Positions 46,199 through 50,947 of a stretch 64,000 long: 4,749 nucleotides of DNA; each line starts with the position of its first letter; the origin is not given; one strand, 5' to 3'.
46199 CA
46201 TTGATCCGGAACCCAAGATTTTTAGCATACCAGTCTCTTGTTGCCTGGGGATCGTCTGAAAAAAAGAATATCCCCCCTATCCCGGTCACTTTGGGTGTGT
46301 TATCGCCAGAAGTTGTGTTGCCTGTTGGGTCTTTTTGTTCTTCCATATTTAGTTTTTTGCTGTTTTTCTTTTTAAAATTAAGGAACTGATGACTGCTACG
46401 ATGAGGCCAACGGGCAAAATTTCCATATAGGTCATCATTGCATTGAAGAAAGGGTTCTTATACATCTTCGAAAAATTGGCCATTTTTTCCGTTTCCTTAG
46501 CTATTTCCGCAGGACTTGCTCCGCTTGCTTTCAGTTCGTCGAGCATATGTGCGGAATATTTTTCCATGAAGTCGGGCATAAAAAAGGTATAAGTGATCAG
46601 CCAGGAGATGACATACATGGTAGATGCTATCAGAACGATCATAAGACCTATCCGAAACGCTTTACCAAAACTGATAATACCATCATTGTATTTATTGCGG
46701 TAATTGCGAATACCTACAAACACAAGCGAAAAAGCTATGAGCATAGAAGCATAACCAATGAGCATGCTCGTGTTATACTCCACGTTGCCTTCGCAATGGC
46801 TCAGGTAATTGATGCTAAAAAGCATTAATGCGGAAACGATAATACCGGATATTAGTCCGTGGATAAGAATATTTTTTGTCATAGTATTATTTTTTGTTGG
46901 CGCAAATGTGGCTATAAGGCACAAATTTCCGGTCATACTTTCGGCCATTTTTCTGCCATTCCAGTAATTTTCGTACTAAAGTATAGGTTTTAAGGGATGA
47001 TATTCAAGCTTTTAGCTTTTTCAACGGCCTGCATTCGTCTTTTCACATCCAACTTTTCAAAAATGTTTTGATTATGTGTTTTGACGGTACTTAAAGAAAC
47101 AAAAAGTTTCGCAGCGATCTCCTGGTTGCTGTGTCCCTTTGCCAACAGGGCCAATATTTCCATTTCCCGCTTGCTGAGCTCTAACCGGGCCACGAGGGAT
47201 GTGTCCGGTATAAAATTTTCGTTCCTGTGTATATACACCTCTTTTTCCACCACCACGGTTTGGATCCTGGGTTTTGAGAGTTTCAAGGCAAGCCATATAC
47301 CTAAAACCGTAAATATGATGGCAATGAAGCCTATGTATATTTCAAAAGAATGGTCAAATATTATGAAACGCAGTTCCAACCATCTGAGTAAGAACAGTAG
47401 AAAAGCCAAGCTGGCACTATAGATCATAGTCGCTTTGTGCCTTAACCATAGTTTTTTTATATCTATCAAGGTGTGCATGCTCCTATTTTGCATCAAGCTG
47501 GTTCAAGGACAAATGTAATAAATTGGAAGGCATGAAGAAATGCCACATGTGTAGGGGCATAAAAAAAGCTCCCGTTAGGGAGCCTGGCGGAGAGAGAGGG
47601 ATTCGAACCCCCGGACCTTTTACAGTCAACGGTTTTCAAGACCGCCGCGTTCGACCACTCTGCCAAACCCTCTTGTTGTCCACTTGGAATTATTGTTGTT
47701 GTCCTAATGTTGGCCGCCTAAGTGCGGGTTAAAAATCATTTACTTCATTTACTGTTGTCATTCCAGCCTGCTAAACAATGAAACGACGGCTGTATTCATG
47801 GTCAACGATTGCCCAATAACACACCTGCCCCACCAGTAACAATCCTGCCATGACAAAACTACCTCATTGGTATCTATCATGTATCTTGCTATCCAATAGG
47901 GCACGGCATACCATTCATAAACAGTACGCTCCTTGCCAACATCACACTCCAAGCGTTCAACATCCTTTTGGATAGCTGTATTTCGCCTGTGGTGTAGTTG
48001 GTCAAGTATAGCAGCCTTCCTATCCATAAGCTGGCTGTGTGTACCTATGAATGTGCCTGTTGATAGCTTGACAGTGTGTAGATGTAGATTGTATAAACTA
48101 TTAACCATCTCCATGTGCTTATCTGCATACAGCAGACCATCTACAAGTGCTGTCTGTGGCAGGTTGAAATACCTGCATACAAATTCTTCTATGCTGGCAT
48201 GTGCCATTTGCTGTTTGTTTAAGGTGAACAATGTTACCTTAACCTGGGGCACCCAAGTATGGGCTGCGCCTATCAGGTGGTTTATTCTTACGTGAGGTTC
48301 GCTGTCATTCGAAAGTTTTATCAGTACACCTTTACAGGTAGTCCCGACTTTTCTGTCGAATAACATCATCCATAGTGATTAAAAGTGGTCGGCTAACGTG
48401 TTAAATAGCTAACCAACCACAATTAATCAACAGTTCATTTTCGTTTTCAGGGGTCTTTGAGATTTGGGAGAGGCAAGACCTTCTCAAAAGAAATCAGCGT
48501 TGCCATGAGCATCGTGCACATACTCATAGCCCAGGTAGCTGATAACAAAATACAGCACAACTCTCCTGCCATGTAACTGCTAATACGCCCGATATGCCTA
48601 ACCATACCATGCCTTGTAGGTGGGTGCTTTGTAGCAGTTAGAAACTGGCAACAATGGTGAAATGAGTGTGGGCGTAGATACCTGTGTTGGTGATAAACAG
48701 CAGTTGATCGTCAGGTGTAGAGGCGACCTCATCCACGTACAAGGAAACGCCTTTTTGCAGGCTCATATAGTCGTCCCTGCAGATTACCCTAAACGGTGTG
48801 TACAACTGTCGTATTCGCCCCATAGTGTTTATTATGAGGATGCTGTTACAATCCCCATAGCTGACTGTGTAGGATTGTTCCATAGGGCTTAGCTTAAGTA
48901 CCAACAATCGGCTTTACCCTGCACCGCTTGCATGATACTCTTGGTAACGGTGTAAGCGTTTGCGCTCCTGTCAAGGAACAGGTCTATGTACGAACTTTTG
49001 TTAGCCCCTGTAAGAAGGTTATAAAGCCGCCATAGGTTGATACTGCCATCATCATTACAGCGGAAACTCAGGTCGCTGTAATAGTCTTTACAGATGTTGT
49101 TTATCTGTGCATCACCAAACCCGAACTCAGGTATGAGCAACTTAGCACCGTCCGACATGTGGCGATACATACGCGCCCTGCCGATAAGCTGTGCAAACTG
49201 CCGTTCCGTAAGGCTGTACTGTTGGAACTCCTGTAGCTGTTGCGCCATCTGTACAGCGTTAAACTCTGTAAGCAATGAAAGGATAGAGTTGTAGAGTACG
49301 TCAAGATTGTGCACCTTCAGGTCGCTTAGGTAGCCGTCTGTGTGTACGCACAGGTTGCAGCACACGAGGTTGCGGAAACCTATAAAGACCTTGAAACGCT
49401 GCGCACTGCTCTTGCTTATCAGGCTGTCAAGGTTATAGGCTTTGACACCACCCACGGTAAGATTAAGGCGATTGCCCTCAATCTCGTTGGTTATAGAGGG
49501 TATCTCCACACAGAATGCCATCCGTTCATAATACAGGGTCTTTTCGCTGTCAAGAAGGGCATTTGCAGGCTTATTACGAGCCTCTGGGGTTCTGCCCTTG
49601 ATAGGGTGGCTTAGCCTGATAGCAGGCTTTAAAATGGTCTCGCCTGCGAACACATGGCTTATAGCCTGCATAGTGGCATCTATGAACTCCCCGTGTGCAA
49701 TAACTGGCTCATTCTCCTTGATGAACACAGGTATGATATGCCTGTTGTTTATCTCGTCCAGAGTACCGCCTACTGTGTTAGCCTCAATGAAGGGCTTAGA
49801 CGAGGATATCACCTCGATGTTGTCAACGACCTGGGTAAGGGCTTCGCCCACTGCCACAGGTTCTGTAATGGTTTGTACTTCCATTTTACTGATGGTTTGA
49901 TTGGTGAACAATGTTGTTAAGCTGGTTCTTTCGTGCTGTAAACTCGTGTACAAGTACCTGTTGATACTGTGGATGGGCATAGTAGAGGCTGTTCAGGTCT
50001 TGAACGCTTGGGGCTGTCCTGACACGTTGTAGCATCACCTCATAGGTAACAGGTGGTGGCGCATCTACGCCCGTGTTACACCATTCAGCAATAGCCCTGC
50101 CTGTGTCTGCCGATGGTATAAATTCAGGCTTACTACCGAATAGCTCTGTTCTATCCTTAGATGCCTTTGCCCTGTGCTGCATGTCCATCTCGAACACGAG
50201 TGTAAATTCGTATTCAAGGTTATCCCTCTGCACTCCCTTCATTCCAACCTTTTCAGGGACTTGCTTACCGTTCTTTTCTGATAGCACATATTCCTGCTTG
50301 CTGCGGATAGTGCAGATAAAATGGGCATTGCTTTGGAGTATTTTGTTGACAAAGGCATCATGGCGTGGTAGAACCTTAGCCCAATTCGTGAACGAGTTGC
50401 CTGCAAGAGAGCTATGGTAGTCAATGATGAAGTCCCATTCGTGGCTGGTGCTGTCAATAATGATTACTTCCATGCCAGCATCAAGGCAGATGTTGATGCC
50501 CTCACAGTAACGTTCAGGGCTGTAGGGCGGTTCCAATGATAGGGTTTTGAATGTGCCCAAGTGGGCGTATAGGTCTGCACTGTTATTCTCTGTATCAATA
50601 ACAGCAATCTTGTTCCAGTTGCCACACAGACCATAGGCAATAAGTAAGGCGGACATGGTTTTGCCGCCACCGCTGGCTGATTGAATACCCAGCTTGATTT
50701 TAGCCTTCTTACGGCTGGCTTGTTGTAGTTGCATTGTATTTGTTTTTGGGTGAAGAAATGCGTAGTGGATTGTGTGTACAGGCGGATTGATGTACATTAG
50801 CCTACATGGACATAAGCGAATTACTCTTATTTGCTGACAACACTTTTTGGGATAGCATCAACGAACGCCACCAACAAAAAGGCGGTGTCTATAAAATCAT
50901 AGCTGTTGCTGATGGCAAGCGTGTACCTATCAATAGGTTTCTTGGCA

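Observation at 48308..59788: Five copies of an exactly 53-bp imperfect-palindrome element cut the island into gene modules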

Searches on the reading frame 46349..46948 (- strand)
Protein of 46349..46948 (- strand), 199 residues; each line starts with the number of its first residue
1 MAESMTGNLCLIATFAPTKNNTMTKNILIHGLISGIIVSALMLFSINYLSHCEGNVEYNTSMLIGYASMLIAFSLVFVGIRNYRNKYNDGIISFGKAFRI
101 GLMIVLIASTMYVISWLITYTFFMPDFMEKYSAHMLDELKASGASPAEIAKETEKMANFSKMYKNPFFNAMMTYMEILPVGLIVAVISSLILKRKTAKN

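Call 9: search_protein_families(library=pfam, proteins=[window:46349-46948:-], max_evalue=0.01)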
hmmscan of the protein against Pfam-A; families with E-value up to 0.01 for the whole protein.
window:46349-46948:- (199 aa): 2 families
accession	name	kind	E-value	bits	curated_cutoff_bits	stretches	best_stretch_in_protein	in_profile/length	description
PF13858.11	DUF4199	-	5.1e-33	115.3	32.3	1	30-194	2-165/165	Protein of unknown function (DUF4199)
PF24800.1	DUF7702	-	0.0076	16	27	1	6-120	49-167/244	Domain of unknown function (DUF7702)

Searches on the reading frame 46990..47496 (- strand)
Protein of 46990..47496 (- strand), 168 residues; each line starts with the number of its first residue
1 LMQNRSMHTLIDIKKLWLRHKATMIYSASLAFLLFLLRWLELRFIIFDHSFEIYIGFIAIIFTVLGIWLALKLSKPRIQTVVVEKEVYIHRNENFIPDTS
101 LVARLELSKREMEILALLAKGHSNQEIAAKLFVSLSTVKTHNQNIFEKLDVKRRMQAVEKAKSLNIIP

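Call 9: search_protein_families(library=pfam, proteins=[window:46990-47496:-], max_evalue=0.01)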
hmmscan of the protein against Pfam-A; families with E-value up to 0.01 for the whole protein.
window:46990-47496:- (168 aa): 6 families
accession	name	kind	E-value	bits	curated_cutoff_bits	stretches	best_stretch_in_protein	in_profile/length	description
PF00196.25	GerE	-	2.8e-20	72.1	23.5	1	107-160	3-56/57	Bacterial regulatory proteins, luxR family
PF13384.12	HTH_23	-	4.2e-06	26.8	24.6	1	110-138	6-34/50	Homeodomain-like domain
PF08281.18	Sigma70_r4_2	-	2.3e-05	24.4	25.7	1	106-141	10-46/54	Sigma-70, region 4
PF13936.12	HTH_38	-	0.00099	19.2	27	1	113-139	12-38/44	Helix-turn-helix domain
PF13412.12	HTH_24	-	0.0014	18.6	21.9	1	108-141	2-37/48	Winged helix-turn-helix DNA-binding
PF04545.22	Sigma70_r4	-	0.0016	18.4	24.1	1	106-149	4-48/50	Sigma-70, region 4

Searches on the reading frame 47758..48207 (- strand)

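Call 42: search_protein_families(library=phrogs, proteins=[window:47758-48207:-], max_evalue=0.01)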
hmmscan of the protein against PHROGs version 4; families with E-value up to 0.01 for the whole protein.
window:47758-48207:- (149 aa): 2 families
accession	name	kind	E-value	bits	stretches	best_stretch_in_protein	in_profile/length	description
phrog_26364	-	unknown function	5.6e-05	24.2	1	81-142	123-179/196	-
phrog_29122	-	unknown function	0.0077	17.2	0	32-115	31-105/118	-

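Call 43: search_protein_families(library=ncbifam, proteins=[window:47758-48207:-], max_evalue=0.01)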
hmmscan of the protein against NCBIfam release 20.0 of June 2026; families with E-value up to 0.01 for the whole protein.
window:47758-48207:- (149 aa): 0 families

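Call 100: search_protein_families(library=padloc, proteins=[window:47758-48207:-], max_evalue=0.001)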
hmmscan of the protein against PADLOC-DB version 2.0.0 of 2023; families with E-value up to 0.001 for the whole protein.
window:47758-48207:- (149 aa): 0 families

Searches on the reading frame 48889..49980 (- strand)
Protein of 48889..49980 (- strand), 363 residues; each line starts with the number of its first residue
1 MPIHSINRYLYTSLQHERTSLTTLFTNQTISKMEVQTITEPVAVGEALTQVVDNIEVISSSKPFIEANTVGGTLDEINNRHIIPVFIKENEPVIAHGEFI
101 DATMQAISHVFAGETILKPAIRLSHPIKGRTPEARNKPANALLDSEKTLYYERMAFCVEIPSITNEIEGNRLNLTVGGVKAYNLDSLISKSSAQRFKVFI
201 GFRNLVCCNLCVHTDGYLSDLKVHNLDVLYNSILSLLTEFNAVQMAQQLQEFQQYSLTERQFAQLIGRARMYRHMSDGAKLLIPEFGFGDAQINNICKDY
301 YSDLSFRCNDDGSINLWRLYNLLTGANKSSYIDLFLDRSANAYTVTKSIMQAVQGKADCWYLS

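Call 8: search_protein_families(library=pfam, proteins=[window:48889-49980:-], max_evalue=0.01)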
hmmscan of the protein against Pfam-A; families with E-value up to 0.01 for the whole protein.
window:48889-49980:- (363 aa): 1 family
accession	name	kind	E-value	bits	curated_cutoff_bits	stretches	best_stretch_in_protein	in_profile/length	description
PF12987.12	DUF3871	-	1e-114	383.1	27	1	51-360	7-316/318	Domain of unknown function, B. Theta Gene description (DUF3871)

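Call 13: find_encoding_contigs(protein=window:48889-49980:-, flank=10000, max_places=10)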
Protein window:48889-49980:- (363 aa): no gene with exactly this product is on record in the collection.

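Call 42: search_protein_families(library=phrogs, proteins=[window:48889-49884:-], max_evalue=0.01)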
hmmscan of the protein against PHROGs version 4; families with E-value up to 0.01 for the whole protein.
window:48889-49884:- (331 aa): 0 families

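Call 43: search_protein_families(library=ncbifam, proteins=[window:48889-49884:-], max_evalue=0.01)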
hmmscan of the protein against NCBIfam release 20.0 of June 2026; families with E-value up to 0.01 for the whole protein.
window:48889-49884:- (331 aa): 0 families

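Call 51: search_dna_similar(query=window:48889-49884:-, collection=phages, mode=protein, max_evalue=0.0001, max_rows=15)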
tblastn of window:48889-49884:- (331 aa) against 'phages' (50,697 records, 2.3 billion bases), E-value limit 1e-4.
Records with a match: 2; places in all: 2; records where one place covers at least 80% of the query: 1.
Best place of each record, by identity: <60% 2.
By first word of the organism name: Bacteriophage 2.
By host as written in the record: - 2.
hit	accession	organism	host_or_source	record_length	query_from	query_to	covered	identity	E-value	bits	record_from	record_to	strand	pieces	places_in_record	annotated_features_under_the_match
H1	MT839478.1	Bacteriophage sp.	human fecal samples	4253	3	331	99%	46.0%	9e-92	303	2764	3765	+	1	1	record has no annotation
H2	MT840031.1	Bacteriophage sp.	human fecal samples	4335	164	331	51%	33.3%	1e-20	98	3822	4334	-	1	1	record has no annotation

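Call 100: search_protein_families(library=padloc, proteins=[window:48889-49884:-], max_evalue=0.001)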
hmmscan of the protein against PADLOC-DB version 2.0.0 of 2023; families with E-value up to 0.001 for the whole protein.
window:48889-49884:- (331 aa): 0 families

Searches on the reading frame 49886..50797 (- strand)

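Call 8: search_protein_families(library=pfam, proteins=[window:49886-50797:-], max_evalue=0.01)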
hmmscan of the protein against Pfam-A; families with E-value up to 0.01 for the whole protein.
window:49886-50797:- (303 aa): 1 family
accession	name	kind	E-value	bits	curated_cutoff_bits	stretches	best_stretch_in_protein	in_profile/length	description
PF13479.12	AAA_24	-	3.1e-13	50.4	27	1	33-212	2-175/195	AAA domain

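Call 42: search_protein_families(library=phrogs, proteins=[window:49886-50734:-], max_evalue=0.01)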
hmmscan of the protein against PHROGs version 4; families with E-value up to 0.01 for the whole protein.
window:49886-50734:- (282 aa): 1 family
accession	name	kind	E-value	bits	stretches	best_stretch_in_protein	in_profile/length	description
phrog_1366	-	unknown function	6.3e-75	253.5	1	1-266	3-277/307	-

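Call 43: search_protein_families(library=ncbifam, proteins=[window:49886-50734:-], max_evalue=0.01)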
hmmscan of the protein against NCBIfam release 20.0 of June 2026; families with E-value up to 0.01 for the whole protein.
window:49886-50734:- (282 aa): 0 families

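Call 100: search_protein_families(library=padloc, proteins=[window:49886-50734:-], max_evalue=0.001)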
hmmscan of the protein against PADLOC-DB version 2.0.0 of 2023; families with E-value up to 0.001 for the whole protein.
window:49886-50734:- (282 aa): 0 families
